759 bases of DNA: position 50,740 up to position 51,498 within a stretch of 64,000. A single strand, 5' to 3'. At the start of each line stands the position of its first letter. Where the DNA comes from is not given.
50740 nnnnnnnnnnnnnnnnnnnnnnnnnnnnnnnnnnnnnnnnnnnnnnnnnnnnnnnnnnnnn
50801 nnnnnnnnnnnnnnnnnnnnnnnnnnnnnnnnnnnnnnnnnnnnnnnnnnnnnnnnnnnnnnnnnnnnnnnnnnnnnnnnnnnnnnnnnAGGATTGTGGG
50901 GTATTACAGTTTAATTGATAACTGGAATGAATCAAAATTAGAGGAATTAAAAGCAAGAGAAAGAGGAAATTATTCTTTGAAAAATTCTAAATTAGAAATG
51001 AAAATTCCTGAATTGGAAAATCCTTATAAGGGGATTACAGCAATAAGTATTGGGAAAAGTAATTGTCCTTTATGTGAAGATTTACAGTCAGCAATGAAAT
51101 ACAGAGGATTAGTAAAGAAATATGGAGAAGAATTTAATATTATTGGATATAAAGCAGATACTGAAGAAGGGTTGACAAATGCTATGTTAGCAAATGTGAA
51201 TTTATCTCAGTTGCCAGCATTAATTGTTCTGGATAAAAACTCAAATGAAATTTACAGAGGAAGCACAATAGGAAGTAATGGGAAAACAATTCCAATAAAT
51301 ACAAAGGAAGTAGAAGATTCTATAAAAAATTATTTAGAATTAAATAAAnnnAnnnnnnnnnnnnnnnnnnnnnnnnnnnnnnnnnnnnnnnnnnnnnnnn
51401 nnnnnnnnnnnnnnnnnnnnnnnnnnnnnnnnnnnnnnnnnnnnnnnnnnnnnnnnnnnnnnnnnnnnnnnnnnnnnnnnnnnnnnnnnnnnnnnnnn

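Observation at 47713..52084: nrdR-nrdD-nrdG module with an unusual NrdD architecture (ATP-cones plus fused glutaredoxin-like domain)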

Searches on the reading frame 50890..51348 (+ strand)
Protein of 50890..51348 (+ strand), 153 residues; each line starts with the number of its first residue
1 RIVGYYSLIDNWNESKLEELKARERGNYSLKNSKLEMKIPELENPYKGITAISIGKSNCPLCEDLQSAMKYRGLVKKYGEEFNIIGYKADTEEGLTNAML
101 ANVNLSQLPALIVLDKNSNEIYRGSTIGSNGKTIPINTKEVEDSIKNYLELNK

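Call 6: search_protein_families(library=pfam, proteins=[window:50926-51348:+], max_evalue=10)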
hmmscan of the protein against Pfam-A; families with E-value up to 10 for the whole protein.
seq(141 aa): 4 families
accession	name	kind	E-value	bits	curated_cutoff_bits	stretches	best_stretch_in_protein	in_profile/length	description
PF13098.12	Thioredoxin_2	-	0.0096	16.7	27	1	40-110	10-89/104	Thioredoxin-like domain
PF05768.20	Glrx-like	-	0.029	15.1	26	1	42-60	5-23/77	Glutaredoxin-like domain (DUF836)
PF13728.12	TraF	-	0.03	14.6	23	1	44-110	138-207/224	F plasmid transfer operon protein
PF13905.12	Thioredoxin_8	-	0.039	14.7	27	1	78-107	64-93/94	Thioredoxin-like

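Call 26: predict_structure(protein=window:50890-51348:+)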
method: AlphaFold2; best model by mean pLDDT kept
length: 153 residues; sequences in the alignment: 1
mean_pLDDT: 41.4   pTM: 0.27
mean pLDDT of the five models: 41.4, 38.0, 37.2, 36.8, 34.6
residues with pLDDT >= 90: 0; 70-90: 3; 50-70: 30; < 50: 120
segments of 3 or more residues with pLDDT < 50: 1-10, 23-25, 37-110, 112-120, 125-135, 147-153
pLDDT, mean of each block of 10 residues (from residue 1): 32 64 56 50 31 32 31 29 35 36 40 46 45 49 47 34
secondary structure, 60 per line:
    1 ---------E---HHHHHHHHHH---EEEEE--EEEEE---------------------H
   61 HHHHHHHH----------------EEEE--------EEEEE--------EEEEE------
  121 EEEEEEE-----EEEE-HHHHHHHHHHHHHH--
elements in order: H14-23 E27-31 E34-38 H60-68 E85-88 E97-101 E110-114 E121-127 E133-136 H138-151
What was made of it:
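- Tried and rejected: Single-sequence AlphaFold2 of the tail gave pLDDT 41 and was unusable (call 26).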

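Call 36: search_solved_structures(query=A1, max_evalue=10, show_alignments=2)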
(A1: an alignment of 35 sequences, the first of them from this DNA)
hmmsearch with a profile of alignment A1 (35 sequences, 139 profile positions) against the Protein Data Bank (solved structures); distinct sequences matched with E-value up to 10: 46.
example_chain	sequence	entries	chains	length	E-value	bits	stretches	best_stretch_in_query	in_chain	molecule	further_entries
2m72_A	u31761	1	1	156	3.4e-05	26.8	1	87-123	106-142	Uncharacterized thioredoxin-like protein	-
2l57_A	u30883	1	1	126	0.0042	20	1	25-119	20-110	Uncharacterized protein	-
4fyb_B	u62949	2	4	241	0.0084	19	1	28-73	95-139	Thiol:disulfide interchange protein (DsbC)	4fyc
3gnj_A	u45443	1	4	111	0.01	18.7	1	26-82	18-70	Thioredoxin domain protein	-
8xyw_A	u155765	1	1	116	0.011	18.7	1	30-104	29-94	De novo designed Trx-3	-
1j08_A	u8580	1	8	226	0.017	18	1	34-79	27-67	glutaredoxin-like protein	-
9nce_A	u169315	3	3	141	0.034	17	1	32-108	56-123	Thioredoxin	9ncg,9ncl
6zyw_P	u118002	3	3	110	0.037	16.9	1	29-108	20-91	Thioredoxin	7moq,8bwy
4fyu_A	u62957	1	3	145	0.047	16.6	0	28-78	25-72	Thioredoxin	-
3fk8_A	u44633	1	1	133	0.075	15.9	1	29-113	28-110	Disulphide isomerase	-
4gxz_A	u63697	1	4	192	0.078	15.9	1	21-59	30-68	Suppression of copper sensitivity protein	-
3ul3_B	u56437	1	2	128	0.081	15.8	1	27-110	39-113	Thioredoxin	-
4o32_A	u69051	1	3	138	0.082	15.8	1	27-110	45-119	Thioredoxin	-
6g61_A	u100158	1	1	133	0.1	15.5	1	68-115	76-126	Thioredoxin O1, mitochondrial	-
2fgx_A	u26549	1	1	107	0.11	15.4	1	25-81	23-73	putative thioredoxin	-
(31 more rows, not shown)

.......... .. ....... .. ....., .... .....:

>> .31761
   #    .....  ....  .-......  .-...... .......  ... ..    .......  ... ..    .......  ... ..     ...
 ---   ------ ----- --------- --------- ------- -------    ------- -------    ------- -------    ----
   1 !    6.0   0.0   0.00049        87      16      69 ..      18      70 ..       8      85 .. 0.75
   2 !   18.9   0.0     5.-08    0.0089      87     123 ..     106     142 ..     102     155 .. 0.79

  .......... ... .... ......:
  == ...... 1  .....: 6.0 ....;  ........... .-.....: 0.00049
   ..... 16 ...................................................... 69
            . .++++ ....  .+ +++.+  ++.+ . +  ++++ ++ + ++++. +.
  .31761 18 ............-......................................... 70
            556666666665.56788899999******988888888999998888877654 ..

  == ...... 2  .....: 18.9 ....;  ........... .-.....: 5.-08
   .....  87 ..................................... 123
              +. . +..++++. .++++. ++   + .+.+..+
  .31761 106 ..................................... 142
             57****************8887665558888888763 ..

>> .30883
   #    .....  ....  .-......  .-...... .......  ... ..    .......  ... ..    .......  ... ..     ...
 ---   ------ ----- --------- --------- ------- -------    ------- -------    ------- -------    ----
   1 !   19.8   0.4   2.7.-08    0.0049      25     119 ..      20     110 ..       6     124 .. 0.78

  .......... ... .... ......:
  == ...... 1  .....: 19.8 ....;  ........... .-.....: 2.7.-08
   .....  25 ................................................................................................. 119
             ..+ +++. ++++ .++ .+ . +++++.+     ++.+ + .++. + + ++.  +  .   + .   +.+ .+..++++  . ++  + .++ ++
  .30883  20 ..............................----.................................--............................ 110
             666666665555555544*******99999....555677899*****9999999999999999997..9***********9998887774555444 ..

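Call 37: search_protein_families(library=pfam, alignment_id=A1, max_evalue=0.1)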
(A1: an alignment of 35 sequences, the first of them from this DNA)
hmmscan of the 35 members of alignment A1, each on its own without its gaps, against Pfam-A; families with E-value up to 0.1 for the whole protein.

A. member 1, seq(135 aa): 4 families
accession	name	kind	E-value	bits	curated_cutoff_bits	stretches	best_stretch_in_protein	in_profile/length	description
PF13098.12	Thioredoxin_2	-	0.0088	16.8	27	1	34-104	10-89/104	Thioredoxin-like domain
PF13728.12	TraF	-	0.027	14.7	23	1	38-104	138-207/224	F plasmid transfer operon protein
PF05768.20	Glrx-like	-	0.03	15.1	26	1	36-54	5-23/77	Glutaredoxin-like domain (DUF836)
PF13905.12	Thioredoxin_8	-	0.035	14.9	27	0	71-101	63-93/94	Thioredoxin-like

B. families by the number of members that match (of 35 scanned): 23 families
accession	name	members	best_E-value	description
PF05768.20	Glrx-like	20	4e-05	Glutaredoxin-like domain (DUF836)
PF13098.12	Thioredoxin_2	18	7.7e-05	Thioredoxin-like domain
PF13905.12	Thioredoxin_8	9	0.0025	Thioredoxin-like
PF20029.6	DUF6436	8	0.0016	Domain of unknown function (DUF6436)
PF13728.12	TraF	6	0.00011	F plasmid transfer operon protein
PF13192.12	Thioredoxin_3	4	0.00012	Thioredoxin domain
PF00462.30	Glutaredoxin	4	0.014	Glutaredoxin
PF00085.26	Thioredoxin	2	0.0033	Thioredoxin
PF13848.12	Thioredoxin_6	2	0.067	Thioredoxin-like domain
PF09340.15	NuA4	1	0.0079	Histone acetyltransferase subunit NuA4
PF14420.11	Clr5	1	0.0086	Clr5 domain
PF13462.12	Thioredoxin_4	1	0.0086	Thioredoxin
PF22801.2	KH_GLD-3_1st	1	0.019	GLD-3 1st KH domain (aka KH2)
PF24844.1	PolC_DP2_central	1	0.026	DNA polymerase II large subunit DP2, central domain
PF00034.26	Cytochrom_C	1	0.031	Cytochrome c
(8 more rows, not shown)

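Call 41: predict_structure(alignment_id=A1)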
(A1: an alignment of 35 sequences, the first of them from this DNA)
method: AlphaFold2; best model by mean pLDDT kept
length: 135 residues; sequences in the alignment: 35
mean_pLDDT: 83.0   pTM: 0.73
mean pLDDT of the five models: 83.0, 80.9, 79.8, 78.5, 77.5
residues with pLDDT >= 90: 60; 70-90: 47; 50-70: 28; < 50: 0
segments of 3 or more residues with pLDDT < 50: none
pLDDT, mean of each block of 10 residues (from residue 1): 61 59 89 89 64 83 90 93 91 93 90 82 92 86
secondary structure, 60 per line:
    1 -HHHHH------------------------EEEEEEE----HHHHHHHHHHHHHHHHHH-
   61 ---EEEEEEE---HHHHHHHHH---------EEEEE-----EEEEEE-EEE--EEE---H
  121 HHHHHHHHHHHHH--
elements in order: H2-6 E31-37 H42-59 E64-70 H74-82 E92-96 E102-107 E109-111 E114-116 H120-133
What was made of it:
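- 50962..51027 (+): Linker (aa 918-939) that includes an invariant Pro933. Low-confidence stretch in the model, pLDDT about 60 (call 41).
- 51028..51348 (+): Fused thioredoxin-fold redoxin domain (aa 940-1046): CPLC at 952-955 and cis-Pro at 1002. AlphaFold2 pLDDT 83 (call 41).
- Checked: AlphaFold2 with a 35-sequence alignment gives pLDDT 83 and pTM 0.73 with beta-alpha-beta-alpha-beta-beta-alpha topology (call 41).
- Tried and rejected: It was replaced by a run with a 35-sequence alignment (call 41).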

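Call 44: fold_search(model_id=the predicted structure, library=pdb)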
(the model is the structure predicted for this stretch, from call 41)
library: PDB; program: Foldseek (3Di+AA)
matches with E <= 10: 1526; with E <= 0.001: 46
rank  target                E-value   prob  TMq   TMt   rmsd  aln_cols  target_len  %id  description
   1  1v98_A                9.0e-05  1.00  0.51  0.70   3.6       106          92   14  Crystal Structure Analysis of Thioredoxin from Thermus thermophilus (released 2005-02-01)
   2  4fyb_B                1.3e-04  1.00  0.46  0.40  14.4       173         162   14  Structural and functional characterizations of a thioredoxin-fold protein from Helicobacter pylori (released 2013-05-08)
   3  3hyp_B                1.9e-04  1.00  0.51  0.57   5.7       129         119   14  Crystal structure of Bacteroides fragilis TrxP_S105G mutant (released 2010-01-12)
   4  4o32_A                2.0e-04  1.00  0.47  0.67   4.1       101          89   22  Structure of a malarial protein (released 2014-12-24)
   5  3hyp_A                2.0e-04  1.00  0.52  0.58   5.0       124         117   13  Crystal structure of Bacteroides fragilis TrxP_S105G mutant (released 2010-01-12)
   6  3ul3_A                2.1e-04  1.00  0.48  0.60   4.2       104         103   20  Structural insights into thioredoxin-2: a component of malaria parasite protein secretion machinery (released 2011-12-14)
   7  6mos                  2.3e-04  1.00  0.50  0.70   3.7       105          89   22  Structure of thioredoxin 1 from the thermophilic eubacterium Thermosipho africanus TCF52B (released 2019-08-14)
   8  1fb0_B                2.7e-04  1.00  0.49  0.61   7.6       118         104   15  CRYSTAL STRUCTURE OF THIOREDOXIN M FROM SPINACH CHLOROPLAST (REDUCED FORM) (released 2000-09-20)
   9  3f3r_B                2.7e-04  1.00  0.44  0.55   7.9       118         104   14  Crystal structure of yeast Thioredoxin1-glutathione mixed disulfide complex (released 2009-10-20)
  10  1v98_B                3.1e-04  1.00  0.51  0.72   3.2       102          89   16  Crystal Structure Analysis of Thioredoxin from Thermus thermophilus (released 2005-02-01)
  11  1fb0_A                3.1e-04  1.00  0.46  0.57   7.3       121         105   13  CRYSTAL STRUCTURE OF THIOREDOXIN M FROM SPINACH CHLOROPLAST (REDUCED FORM) (released 2000-09-20)
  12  6zmu_A                3.6e-04  1.00  0.48  0.58   3.7       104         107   14  Crystal structure of the germline-specific thioredoxin protein Deadhead (Thioredoxin-1) from Drospohila melanogaster,  (released 2020-10-21)
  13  3hxs_A                3.6e-04  1.00  0.52  0.59   5.1       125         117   14  Crystal Structure of Bacteroides fragilis TrxP (released 2010-01-12)
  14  6zom_MODEL_1_A        3.8e-04  1.00  0.44  0.53   4.4       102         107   13  Oxidized thioredoxin 1 from the anaerobic bacteria Desulfovibrio vulgaris Hildenborough (released 2021-07-14)
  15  4o32_C                4.1e-04  1.00  0.49  0.68   4.3       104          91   19  Structure of a malarial protein (released 2014-12-24)
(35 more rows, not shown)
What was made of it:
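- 51028..51348 (+): Foldseek hits are thioredoxins (call 44).
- On Thioredoxin-fold redoxin (superfamily level): Foldseek gives probability 1.0 to thioredoxins (call 44).
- Checked: All 50 listed Foldseek PDB hits are thioredoxins or thioredoxin-fold proteins, apart from two chains of a cpSRP43 complex entry (ranks 43-44) (call 44).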

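Call 50: search_protein_representatives(alignment_id=A1)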
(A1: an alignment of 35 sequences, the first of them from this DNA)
Query: 35 sequences, 139 profile positions. Proteins with E-value up to 0.001 (for the whole library): 200; up to 1e-10: 15; up to 1e-30: 5. The best 150 are listed.
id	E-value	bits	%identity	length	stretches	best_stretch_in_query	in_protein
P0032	7.3e-46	171.5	-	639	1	1-136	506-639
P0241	4.1e-43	162.6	-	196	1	1-138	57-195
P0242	2.0e-42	160.4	-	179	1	1-138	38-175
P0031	1.1e-34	135.3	-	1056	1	1-135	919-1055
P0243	3.6e-31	123.9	-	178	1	1-136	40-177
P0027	1.9e-29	118.3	-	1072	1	1-136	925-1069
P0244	1.5e-28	115.4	-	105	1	36-136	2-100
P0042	7.2e-25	103.5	-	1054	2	1-131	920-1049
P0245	1.1e-14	70.5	-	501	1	1-127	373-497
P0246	1.1e-13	67.3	-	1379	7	40-83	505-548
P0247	2.6e-12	62.8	-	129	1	29-132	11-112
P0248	3.3e-12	62.5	-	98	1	30-125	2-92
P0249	4.5e-11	58.8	-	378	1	1-138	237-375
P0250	5.7e-11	58.5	-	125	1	32-108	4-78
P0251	1.0e-10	57.7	-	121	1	31-130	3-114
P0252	1.8e-10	56.9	-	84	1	28-107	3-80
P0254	2.8e-09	53.0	-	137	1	26-110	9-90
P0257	1.1e-08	51.1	-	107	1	33-106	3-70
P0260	1.7e-08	50.5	-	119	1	33-117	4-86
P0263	2.6e-08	49.8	-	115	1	31-133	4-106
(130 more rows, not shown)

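Call 52: search_protein_families(library=ncbifam, proteins=[P0244, P0247, P0248, P0250, P0251, P0252, P0254, P0257, P0260, P0263], max_evalue=0.001)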
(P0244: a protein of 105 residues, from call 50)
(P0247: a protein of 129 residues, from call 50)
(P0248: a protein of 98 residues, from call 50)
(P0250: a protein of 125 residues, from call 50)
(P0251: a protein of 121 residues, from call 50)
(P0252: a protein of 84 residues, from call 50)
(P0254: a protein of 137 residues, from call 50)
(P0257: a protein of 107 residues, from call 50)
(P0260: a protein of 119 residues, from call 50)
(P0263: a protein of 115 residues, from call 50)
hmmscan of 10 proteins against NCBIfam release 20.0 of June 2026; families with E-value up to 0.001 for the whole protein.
P0244 (105 aa): 0 families

P0247 (129 aa): 0 families

P0248 (98 aa): 0 families

P0250 (125 aa): 0 families

P0251 (121 aa): 1 family
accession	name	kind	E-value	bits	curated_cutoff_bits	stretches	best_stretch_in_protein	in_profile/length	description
NF008401.0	PRK11200.1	equivalog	0.00031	20.9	84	1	5-38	2-35/87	GrxA family glutaredoxin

P0252 (84 aa): 0 families

P0254 (137 aa): 0 families

P0257 (107 aa): 0 families

P0260 (119 aa): 0 families

P0263 (115 aa): 0 families

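Call 54: find_encoding_contigs(protein=P0248, flank=5000, max_places=3)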
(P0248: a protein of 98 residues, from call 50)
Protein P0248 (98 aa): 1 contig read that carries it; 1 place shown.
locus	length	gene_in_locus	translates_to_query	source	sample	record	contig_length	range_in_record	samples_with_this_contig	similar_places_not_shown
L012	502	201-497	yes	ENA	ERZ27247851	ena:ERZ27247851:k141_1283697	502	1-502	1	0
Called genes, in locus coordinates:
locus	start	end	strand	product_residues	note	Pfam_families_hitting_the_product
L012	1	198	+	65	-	?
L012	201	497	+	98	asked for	-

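Call 55: find_encoding_contigs(protein=P0250, flank=5000, max_places=3)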
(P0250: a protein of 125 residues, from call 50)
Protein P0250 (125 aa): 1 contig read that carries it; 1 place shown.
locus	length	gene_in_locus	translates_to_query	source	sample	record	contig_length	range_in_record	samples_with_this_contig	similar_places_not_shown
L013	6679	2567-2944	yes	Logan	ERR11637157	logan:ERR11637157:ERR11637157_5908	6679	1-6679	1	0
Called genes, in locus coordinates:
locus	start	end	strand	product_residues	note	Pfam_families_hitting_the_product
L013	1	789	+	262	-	?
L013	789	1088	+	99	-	-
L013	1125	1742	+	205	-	-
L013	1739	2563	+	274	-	-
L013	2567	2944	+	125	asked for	-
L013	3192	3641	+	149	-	-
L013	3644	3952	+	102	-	-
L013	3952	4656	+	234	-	-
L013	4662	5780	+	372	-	-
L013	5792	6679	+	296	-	?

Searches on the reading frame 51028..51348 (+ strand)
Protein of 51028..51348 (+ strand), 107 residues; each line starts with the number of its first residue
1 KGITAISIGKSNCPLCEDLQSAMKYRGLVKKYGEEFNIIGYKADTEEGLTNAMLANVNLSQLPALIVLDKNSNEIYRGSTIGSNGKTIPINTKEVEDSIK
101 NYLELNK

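Call 84: search_protein_families(library=ncbifam, proteins=[window:51028-51348:+], max_evalue=10)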
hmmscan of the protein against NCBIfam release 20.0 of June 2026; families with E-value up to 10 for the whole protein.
seq(107 aa): 0 families
